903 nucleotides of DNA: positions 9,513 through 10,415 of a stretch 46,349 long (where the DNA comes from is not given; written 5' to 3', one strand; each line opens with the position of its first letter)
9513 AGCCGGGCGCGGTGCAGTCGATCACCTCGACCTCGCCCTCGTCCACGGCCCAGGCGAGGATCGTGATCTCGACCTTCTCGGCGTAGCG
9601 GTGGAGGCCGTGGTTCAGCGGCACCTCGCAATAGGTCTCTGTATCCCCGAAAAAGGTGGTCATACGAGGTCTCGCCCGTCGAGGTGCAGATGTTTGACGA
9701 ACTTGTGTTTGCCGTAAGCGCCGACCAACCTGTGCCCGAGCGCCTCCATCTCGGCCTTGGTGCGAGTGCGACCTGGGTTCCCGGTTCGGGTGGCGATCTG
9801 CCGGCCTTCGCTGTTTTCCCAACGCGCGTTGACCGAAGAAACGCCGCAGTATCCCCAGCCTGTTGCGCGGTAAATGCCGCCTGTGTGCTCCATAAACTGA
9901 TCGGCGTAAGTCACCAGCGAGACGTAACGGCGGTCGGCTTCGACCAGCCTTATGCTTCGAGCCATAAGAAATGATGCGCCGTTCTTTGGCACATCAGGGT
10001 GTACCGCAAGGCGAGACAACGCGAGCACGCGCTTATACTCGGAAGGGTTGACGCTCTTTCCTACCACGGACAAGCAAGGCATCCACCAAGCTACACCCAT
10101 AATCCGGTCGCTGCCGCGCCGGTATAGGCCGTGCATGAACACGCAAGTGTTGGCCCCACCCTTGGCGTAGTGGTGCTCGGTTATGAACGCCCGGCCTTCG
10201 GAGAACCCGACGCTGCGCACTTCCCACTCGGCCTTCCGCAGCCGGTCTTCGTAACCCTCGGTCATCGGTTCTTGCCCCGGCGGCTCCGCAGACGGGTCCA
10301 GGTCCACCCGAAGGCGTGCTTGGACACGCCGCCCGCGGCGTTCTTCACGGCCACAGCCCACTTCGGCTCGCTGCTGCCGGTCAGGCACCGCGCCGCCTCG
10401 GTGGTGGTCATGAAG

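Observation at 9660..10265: Mom-like GNAT-fold gene coupled to the DNA polymerase: possible DNA hypermodification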

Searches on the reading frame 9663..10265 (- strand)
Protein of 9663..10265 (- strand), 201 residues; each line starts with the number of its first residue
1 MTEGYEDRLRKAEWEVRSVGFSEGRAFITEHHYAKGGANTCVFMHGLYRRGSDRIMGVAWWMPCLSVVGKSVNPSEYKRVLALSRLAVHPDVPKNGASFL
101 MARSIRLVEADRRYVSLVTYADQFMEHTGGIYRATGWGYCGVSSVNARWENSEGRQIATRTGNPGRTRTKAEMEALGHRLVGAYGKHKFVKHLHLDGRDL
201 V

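Call 3: search_protein_families(library=pfam, proteins=[window:9663-10265:-], max_evalue=1)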
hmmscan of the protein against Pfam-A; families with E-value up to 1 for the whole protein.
window:9663-10265:- (201 aa): 1 family
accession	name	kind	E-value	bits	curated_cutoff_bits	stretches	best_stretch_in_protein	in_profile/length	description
PF25680.1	Mom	-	8.9e-25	88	27.1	1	14-172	2-159/202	Mom protein family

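Call 4: search_protein_families(library=phrogs, proteins=[window:9663-10265:-], max_evalue=0.01)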
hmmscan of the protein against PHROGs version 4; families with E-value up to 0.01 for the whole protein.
window:9663-10265:- (201 aa): 1 family
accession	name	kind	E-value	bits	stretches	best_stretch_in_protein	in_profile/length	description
phrog_1384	-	other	1.9e-28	100.6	1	10-193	17-197/245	Mom-like DNA modification protein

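Call 6: search_solved_structures(query=window:9663-10265:-, max_evalue=10, show_alignments=2)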
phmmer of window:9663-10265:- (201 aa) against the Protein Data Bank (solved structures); distinct sequences matched with E-value up to 10: 2.
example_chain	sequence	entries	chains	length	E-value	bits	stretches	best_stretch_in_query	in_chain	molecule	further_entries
8bv8_A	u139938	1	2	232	0.00013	25.1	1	13-144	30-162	Methylcarbamoylase mom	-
8qjl_A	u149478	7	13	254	0.62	13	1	106-181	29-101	S1/P1 Nuclease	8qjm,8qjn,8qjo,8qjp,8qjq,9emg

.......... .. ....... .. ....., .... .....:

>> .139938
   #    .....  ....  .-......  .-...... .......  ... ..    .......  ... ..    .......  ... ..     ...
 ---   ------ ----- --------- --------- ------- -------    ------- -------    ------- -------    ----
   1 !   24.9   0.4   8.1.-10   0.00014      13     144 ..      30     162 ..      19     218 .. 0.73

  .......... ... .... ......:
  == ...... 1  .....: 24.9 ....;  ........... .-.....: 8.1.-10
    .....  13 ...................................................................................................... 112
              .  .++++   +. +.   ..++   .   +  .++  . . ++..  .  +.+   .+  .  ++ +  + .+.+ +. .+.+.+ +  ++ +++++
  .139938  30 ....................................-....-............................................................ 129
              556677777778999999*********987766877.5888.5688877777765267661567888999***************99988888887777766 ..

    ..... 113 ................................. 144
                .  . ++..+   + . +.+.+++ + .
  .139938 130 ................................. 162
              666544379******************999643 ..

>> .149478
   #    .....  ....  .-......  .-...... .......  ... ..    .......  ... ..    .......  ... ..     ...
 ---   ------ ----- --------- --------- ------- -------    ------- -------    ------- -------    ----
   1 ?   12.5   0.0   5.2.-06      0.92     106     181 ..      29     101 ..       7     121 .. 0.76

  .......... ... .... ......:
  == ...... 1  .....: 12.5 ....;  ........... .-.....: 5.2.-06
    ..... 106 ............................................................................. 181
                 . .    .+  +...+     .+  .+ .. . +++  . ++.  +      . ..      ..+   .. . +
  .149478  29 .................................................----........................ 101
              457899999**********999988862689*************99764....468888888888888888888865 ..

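Call 13: find_homologous_proteins(query=window:9663-10265:-, max_evalue=0.001)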
Query window:9663-10265:- (201 aa): 669 proteins with E <= 0.001 among 816 candidates; the best 120 are listed.
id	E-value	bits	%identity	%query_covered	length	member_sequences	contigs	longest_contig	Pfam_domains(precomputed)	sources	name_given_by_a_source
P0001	4.0e-134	463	100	100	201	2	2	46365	PF25680.2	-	-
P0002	3.6e-113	394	85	98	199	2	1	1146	PF25680.2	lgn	-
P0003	1.5e-70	255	58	98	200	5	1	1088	PF25680.2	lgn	-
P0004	1.7e-70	255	59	96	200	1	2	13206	PF25680.2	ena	-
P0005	2.4e-70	254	58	96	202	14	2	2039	PF25680.2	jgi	jgi:hypothetical protein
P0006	5.1e-70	253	57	98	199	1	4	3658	PF25680.2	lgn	-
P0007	1.0e-69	252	56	96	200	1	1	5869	PF25680.2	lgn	-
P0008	6.1e-69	250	57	94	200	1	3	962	PF25680.2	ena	-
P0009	6.9e-69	250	59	92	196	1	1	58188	PF25680.2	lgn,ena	-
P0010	3.7e-68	247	57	97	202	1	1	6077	PF25680.2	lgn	-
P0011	2.1e-67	245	57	96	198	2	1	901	PF25680.2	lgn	-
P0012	6.2e-67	243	58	92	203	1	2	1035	PF25680.2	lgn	-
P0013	6.9e-67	243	58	94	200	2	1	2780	PF25680.2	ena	-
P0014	1.2e-66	242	55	98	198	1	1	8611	PF25680.2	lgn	-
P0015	2.7e-66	241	55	97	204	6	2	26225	PF25680.2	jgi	jgi:hypothetical protein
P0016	4.7e-66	240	55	99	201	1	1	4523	PF25680.2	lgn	-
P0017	8.8e-66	240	58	93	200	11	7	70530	PF25680.2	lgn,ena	-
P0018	1.3e-65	239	56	93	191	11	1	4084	PF25680.2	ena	-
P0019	1.4e-65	239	57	97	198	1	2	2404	PF25680.2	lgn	-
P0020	3.9e-65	237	58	92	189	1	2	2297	PF25680.2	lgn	-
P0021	4.0e-65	237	55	97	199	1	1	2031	PF25680.2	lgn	-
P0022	6.1e-65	237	54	96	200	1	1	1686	PF25680.2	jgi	-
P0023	7.1e-65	237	55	93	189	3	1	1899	PF25680.2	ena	-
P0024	1.5e-64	236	56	96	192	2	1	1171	PF25680.2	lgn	-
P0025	1.7e-64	235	56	96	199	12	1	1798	PF25680.2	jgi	jgi:hypothetical protein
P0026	6.5e-64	233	54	96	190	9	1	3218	PF25680.2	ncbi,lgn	-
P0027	6.6e-64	233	53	98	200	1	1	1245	PF25680.2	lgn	-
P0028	6.7e-64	233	55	92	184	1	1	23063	PF25680.2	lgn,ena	-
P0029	6.8e-64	233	56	93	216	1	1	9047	PF25680.2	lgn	-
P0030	7.7e-64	233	53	94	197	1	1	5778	PF25680.2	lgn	-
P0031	1.3e-63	233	57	94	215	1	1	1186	PF25680.2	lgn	-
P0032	1.7e-63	232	55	93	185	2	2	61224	PF25680.2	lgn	-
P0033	2.1e-63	232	53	96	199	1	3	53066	PF25680.2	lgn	-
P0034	2.7e-63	231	56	94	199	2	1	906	PF25680.2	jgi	-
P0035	2.7e-63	231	56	94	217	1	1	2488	PF25680.2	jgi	jgi:hypothetical protein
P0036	3.7e-63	231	51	98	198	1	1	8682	PF25680.2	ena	-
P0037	1.2e-62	229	53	94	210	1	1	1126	PF25680.2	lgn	-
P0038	1.8e-62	229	54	96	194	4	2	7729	PF25680.2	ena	-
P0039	2.2e-62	228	55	97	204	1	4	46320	PF25680.2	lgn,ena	-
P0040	2.8e-62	228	54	98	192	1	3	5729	PF25680.2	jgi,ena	-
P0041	3.6e-62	228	56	94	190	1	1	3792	PF25680.2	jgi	jgi:hypothetical protein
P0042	3.6e-62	228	56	91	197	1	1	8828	PF25680.2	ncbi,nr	ncbi:MAG: hypothetical protein KGL39_38390 [Patescibacteria group bacterium]|nr:hypothetical protein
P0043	3.6e-62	228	53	94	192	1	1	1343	PF25680.2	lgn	-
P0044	4.6e-62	227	54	93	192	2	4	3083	PF25680.2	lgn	-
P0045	6.6e-62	227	54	92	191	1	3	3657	PF25680.2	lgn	-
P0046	7.4e-62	227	52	96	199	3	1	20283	PF25680.2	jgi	-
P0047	7.4e-62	227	52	93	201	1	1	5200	PF25680.2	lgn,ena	-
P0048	7.8e-62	227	62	84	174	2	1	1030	PF25680.2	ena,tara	tara:strand:- start:14667 stop:15191 length:525 start_codon:yes stop_codon:yes gene_type:complete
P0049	8.5e-62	227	54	96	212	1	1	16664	PF25680.2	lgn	-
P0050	1.4e-61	226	55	94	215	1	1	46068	PF25680.2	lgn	-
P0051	2.1e-61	225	54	93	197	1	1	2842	PF25680.2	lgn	-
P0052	2.5e-61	225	53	96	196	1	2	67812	PF25680.2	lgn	-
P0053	2.6e-61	225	53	96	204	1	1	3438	PF25680.2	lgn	-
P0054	2.9e-61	225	52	100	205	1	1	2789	PF25680.2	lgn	-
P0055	3.8e-61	224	54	96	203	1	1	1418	PF25680.2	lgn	-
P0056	5.4e-61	224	52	96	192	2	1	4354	PF25680.2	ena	-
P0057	6.6e-61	224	51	97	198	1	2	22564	PF25680.2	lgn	-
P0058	6.8e-61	224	52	96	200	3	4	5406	PF25680.2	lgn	-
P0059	7.4e-61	223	52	94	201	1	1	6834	PF25680.2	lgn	-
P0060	7.8e-61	223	55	92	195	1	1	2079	PF25680.2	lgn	-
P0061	8.7e-61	223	53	95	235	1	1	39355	PF25680.2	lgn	-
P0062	9.4e-61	223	54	92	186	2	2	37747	PF25680.2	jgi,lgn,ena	jgi:hypothetical protein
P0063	1.3e-60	223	52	93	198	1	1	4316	PF25680.2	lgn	-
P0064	1.5e-60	223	54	94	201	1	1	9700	PF25680.2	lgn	-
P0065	1.6e-60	222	55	95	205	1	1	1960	PF25680.2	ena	-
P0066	1.8e-60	222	54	93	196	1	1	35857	PF25680.2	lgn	-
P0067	2.3e-60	222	52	96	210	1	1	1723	PF25680.2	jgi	-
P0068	3.0e-60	222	51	94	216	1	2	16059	PF25680.2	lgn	-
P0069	4.4e-60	221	52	96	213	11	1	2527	PF25680.2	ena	-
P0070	5.5e-60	221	52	93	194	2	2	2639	PF25680.2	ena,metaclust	metaclust:\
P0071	1.0e-59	220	54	92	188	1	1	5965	PF25680.2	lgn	-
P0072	1.1e-59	220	51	97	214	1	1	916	PF25680.2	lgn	-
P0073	1.6e-59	219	51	96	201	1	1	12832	PF25680.2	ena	-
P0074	1.6e-59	219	55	91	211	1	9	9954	PF25680.2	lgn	-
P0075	2.3e-59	219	53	93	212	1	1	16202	PF25680.2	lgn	-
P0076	2.4e-59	219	55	93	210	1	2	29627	PF25680.2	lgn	-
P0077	2.9e-59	218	53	95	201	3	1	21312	PF25680.2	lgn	-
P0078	3.2e-59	218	49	100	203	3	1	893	PF25680.2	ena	-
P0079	3.4e-59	218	55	93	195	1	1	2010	PF25680.2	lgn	-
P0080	3.6e-59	218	55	92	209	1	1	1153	PF25680.2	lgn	-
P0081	3.8e-59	218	52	98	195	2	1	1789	PF25680.2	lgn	-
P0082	4.0e-59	218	53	94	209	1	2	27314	PF25680.2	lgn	-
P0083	4.0e-59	218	55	96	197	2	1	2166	PF25680.2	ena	-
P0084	4.7e-59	218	52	93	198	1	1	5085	PF25680.2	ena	-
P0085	5.0e-59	218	54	92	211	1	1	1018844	PF25680.2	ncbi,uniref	ncbi:hypothetical protein U1872_06410 [Sphingomonas sp. RB3P16]|uniref:Mom family adenine methylcarb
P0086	6.1e-59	217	55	96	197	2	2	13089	PF25680.2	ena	-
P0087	8.4e-59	217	50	95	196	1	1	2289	PF25680.2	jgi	jgi:hypothetical protein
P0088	1.0e-58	217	51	97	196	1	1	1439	PF25680.2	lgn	-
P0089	1.4e-58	216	55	93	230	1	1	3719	PF25680.2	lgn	-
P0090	1.6e-58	216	53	95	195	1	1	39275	PF25680.2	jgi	-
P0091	1.6e-58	216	53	96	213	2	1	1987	PF25680.2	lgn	-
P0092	1.7e-58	216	52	96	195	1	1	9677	PF25680.2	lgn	-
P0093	2.2e-58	215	52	95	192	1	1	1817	PF25680.2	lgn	-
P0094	2.3e-58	215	51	93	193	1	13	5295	PF25680.2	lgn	-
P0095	2.4e-58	215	53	94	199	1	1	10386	PF25680.2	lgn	-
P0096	2.6e-58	215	49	95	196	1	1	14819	PF25680.2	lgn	-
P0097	2.7e-58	215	50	96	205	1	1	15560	PF25680.2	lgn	-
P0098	2.8e-58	215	53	93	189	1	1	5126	PF25680.2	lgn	-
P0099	3.5e-58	215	53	96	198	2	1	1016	PF25680.2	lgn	-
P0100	4.0e-58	215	53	90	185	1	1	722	PF25680.2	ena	-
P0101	5.2e-58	214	52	92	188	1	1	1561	PF25680.2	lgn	-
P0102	7.2e-58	214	53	97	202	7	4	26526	PF25680.2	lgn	-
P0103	8.4e-58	214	49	95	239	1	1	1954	PF25680.2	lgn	-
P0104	1.1e-57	213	56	89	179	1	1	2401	PF25680.2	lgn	-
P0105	1.1e-57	213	52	93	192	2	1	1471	PF25680.2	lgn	-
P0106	1.7e-57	213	52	92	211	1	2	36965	PF25680.2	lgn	-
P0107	2.0e-57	212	54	92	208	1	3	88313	PF25680.2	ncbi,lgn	-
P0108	2.1e-57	212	52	96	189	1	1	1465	PF25680.2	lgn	-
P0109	2.3e-57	212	49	93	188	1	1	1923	PF25680.2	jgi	jgi:hypothetical protein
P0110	2.3e-57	212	51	95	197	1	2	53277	PF25680.2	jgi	jgi:hypothetical protein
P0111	2.4e-57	212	51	95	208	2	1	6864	PF25680.2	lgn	-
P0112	2.6e-57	212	52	92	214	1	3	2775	PF25680.2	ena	-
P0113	3.5e-57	212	52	94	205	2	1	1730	PF25680.2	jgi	jgi:hypothetical protein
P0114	3.5e-57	211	51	94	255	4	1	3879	PF25680.2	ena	-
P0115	3.7e-57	211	49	97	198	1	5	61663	PF25680.2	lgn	-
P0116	3.8e-57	211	51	96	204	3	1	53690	PF25680.2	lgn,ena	-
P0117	4.5e-57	211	52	94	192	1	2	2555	PF25680.2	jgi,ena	jgi:hypothetical protein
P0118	6.7e-57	211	54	92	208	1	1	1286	PF25680.2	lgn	-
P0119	7.4e-57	210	57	83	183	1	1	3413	PF25680.2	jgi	-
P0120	8.3e-57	210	52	92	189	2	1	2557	PF25680.2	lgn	-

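Call 19: search_dna_similar(query=window:9663-10265:-, collection=phages, mode=protein, max_rows=40, max_evalue=0.001)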
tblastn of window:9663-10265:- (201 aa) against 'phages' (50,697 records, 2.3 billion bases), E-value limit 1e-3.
Records with a match: 166; places in all: 166; records where one place covers at least 80% of the query: 91.
Best place of each record, by identity: <60% 166.
By first word of the organism name: Listeria 39; Vibrio 22; Enterococcus 18; Mycobacterium 15; Staphylococcus 11; Salmonella 10; Aeromonas 9; Klebsiella 8; Bacillus 8; Microbacterium 6; and 12 more.
By host as written in the record: Listeria monocytogenes 32; - 25; Mycobacterium smegmatis mc2 155 10; Salmonella enterica subsp. enterica serovar Infantis 6; Aeromonas salmonicida subsp. salmonicida 6; Klebsiella pneumoniae 5; Microbacterium paraoxydans NRRL B-14843 5; Corynebacterium vitaeruminis NCIB 9291 4; and 48 more.
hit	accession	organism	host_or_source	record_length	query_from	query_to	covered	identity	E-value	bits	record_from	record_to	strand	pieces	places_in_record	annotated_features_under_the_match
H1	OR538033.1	Ralstonia phage C22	Ralstonia sp. RS3/1-1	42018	6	193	94%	46.0%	4e-52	184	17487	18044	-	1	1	hypothetical protein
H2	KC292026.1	Halogranum tailed virus 1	Halogranum sp. SS5-1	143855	7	190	92%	28.9%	1e-9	62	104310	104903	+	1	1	215: hypothetical protein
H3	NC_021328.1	Halogranum tailed virus 1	Halogranum sp. SS5-1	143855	7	190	92%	28.9%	1e-9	62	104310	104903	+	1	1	215: Mom-like DNA modification protein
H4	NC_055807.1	Corynebacterium phage Stickynote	Corynebacterium vitaeruminis NCIB 9291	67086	13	193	90%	29.2%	7e-9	61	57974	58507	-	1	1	78: Mom-like DNA modification protein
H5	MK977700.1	Corynebacterium phage Stickynote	Corynebacterium vitaeruminis NCIB 9291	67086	13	193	90%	29.2%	7e-9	61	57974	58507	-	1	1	78: hypothetical protein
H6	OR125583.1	Listeria phage cka8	Listeria monocytogenes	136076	6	193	94%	27.7%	1e-9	62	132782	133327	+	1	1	record has no annotation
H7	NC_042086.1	Corynebacterium phage Darwin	Corynebacterium vitaeruminis NCIB 9291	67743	13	193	90%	28.6%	2e-8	59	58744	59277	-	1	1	Mom-like DNA modification protein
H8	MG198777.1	Corynebacterium phage Darwin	Corynebacterium vitaeruminis NCIB 9291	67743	13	193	90%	28.6%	2e-8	59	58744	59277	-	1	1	hypothetical protein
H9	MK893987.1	Staphylococcus phage PMBT8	Staphylococcus hyicus 07/02 4A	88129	11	195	92%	27.7%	9e-14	74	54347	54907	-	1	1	hypothetical protein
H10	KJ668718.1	Listeria phage LMTA-34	Listeria monocytogenes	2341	6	193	94%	27.2%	8e-10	63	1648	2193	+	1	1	DNA modification protein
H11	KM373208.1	Listeria phage WIL-1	Listeria monocytogenes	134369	6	193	94%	27.2%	9e-10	63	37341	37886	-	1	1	none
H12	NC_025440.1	Listeria phage WIL-1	Listeria monocytogenes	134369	6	193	94%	27.2%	9e-10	63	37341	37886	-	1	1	Mom-like DNA modification protein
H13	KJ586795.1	Listeria phage LMTA-94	Listeria monocytogenes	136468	6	193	94%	27.2%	9e-10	63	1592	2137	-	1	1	DNA modification protein Mom-like protein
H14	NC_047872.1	Listeria phage LMTA-94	Listeria monocytogenes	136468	6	193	94%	27.2%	9e-10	63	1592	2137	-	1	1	DNA modification protein Mom-like protein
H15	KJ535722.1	Listeria phage LMSP-25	Listeria monocytogenes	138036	6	193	94%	27.2%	9e-10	63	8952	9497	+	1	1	DNA modification protein Mom-like protein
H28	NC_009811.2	Listeria phage A511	Listeria monocytogenes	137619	6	193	94%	26.7%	2e-9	62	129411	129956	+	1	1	Mom-like DNA modification protein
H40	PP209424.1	Vibrio phage EniLVp02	Vibrio parahaemolyticus TA01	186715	14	183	85%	28.3%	3e-6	52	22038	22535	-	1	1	Mom-like DNA modification protein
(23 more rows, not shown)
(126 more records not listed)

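Call 20: get_annotated_region(hit=H1, flank=9000)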
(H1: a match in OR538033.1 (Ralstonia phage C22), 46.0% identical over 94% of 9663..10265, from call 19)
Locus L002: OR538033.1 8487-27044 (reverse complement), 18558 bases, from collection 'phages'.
description: Ralstonia phage C22, complete genome.
organism: Ralstonia phage C22 (NCBI taxid 3076817)
taxonomy: Viruses; Duplodnaviria; Heunggongvirae; Uroviricota; Caudoviricetes
host: Ralstonia sp. RS3/1-1; source: -; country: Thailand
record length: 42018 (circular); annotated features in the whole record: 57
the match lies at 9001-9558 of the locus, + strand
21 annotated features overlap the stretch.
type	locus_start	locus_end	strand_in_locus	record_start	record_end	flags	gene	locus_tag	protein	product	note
CDS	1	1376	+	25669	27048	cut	-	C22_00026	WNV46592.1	hypothetical protein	-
CDS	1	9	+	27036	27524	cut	-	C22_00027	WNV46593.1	hypothetical protein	-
CDS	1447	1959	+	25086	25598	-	-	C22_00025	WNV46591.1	hypothetical protein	-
CDS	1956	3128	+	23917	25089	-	-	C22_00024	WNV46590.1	hypothetical protein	-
CDS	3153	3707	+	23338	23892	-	-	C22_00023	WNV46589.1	hypothetical protein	-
CDS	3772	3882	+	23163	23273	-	-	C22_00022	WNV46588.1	hypothetical protein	-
CDS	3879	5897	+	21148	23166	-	-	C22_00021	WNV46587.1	hypothetical protein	-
CDS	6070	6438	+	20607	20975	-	-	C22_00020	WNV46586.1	hypothetical protein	-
CDS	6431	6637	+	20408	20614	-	-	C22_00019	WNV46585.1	hypothetical protein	-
CDS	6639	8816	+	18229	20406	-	-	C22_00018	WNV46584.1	hypothetical protein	-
CDS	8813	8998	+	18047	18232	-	-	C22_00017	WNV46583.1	hypothetical protein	-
CDS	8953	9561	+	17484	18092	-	-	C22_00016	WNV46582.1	hypothetical protein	-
CDS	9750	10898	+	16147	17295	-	-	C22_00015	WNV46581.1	hypothetical protein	-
CDS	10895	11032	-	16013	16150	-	-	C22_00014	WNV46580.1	hypothetical protein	-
CDS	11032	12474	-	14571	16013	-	-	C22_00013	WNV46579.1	hypothetical protein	-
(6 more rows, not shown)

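Call 28: predict_structure(alignment_id=A1)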
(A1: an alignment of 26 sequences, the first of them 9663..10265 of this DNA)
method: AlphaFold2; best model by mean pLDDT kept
length: 201 residues; sequences in the alignment: 26
mean_pLDDT: 91.1   pTM: 0.82
mean pLDDT of the five models: 91.1, 90.1, 90.1, 89.7, 89.5
residues with pLDDT >= 90: 146; 70-90: 41; 50-70: 13; < 50: 1
segments of 3 or more residues with pLDDT < 50: none
pLDDT, mean of each block of 10 residues (from residue 1): 69 96 97 89 98 98 94 95 97 94 96 96 89 93 90 88 81 95 93 75 56
secondary structure, 60 per line:
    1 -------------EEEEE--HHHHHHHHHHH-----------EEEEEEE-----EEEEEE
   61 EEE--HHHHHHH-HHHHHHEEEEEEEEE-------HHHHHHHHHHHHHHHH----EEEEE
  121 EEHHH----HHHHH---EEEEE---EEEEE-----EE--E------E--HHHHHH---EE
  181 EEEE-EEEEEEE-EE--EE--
elements in order: E14-18 H21-31 E43-49 E55-63 H66-72 H74-79 E80-88 H96-111 E116-122 H130-134 E138-142 E146-150 H170-175 E179-184 E186-192

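Call 30: find_encoding_contigs(protein=P0009, flank=6000, max_places=2)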
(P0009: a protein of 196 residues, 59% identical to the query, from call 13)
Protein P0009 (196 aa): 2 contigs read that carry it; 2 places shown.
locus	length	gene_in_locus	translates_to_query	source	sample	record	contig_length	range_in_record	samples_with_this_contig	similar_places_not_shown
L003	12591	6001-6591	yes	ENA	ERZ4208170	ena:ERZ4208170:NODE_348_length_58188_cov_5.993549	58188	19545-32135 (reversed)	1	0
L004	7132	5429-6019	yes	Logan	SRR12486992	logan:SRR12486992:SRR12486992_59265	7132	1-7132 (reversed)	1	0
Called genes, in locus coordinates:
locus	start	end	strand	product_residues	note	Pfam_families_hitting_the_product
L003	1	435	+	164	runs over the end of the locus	PF07463:NUMOD4, PF13392:HNH_3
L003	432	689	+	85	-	PF10073:GapR_DNA-bd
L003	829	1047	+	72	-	-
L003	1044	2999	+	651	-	PF00476:DNA_pol_A (weak)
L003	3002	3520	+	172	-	PF13392:HNH_3, PF00847:AP2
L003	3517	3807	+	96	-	PF08774:VRR_NUC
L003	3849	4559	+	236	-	PF10979:DUF2786, PF23771:DUF7168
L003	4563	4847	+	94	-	-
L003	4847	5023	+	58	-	-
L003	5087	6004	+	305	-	PF19474:DUF6011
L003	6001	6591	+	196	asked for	PF25680:Mom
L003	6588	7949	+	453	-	PF00176:SNF2-rel_dom, PF00270:DEAD, PF04851:ResIII (weak)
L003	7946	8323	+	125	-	-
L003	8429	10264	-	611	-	-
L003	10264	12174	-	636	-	PF14284:PcfJ (weak)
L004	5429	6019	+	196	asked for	PF25680:Mom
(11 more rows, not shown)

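Call 31: find_encoding_contigs(protein=P0017, flank=6000, max_places=2)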
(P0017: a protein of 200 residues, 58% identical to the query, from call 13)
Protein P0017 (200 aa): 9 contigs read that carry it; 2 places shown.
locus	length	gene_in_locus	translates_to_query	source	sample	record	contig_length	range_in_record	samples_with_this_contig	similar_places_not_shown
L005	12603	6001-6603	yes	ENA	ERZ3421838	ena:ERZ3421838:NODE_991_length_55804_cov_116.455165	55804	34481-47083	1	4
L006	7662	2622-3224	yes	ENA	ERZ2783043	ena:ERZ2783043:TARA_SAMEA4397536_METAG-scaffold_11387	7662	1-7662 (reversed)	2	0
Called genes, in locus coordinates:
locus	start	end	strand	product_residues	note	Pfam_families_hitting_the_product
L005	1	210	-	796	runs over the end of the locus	PF23899:SU10_portal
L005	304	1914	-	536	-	PF17289:Terminase_6C (faint)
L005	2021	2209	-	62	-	-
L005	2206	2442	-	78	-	-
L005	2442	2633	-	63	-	-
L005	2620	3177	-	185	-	PF20901:Sf6_terminase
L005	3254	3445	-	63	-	-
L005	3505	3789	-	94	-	-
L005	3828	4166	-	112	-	-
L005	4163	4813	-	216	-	-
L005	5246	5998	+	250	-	-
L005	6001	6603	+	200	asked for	PF25680:Mom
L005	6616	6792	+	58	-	-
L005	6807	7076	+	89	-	-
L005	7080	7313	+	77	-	-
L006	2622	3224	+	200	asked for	PF25680:Mom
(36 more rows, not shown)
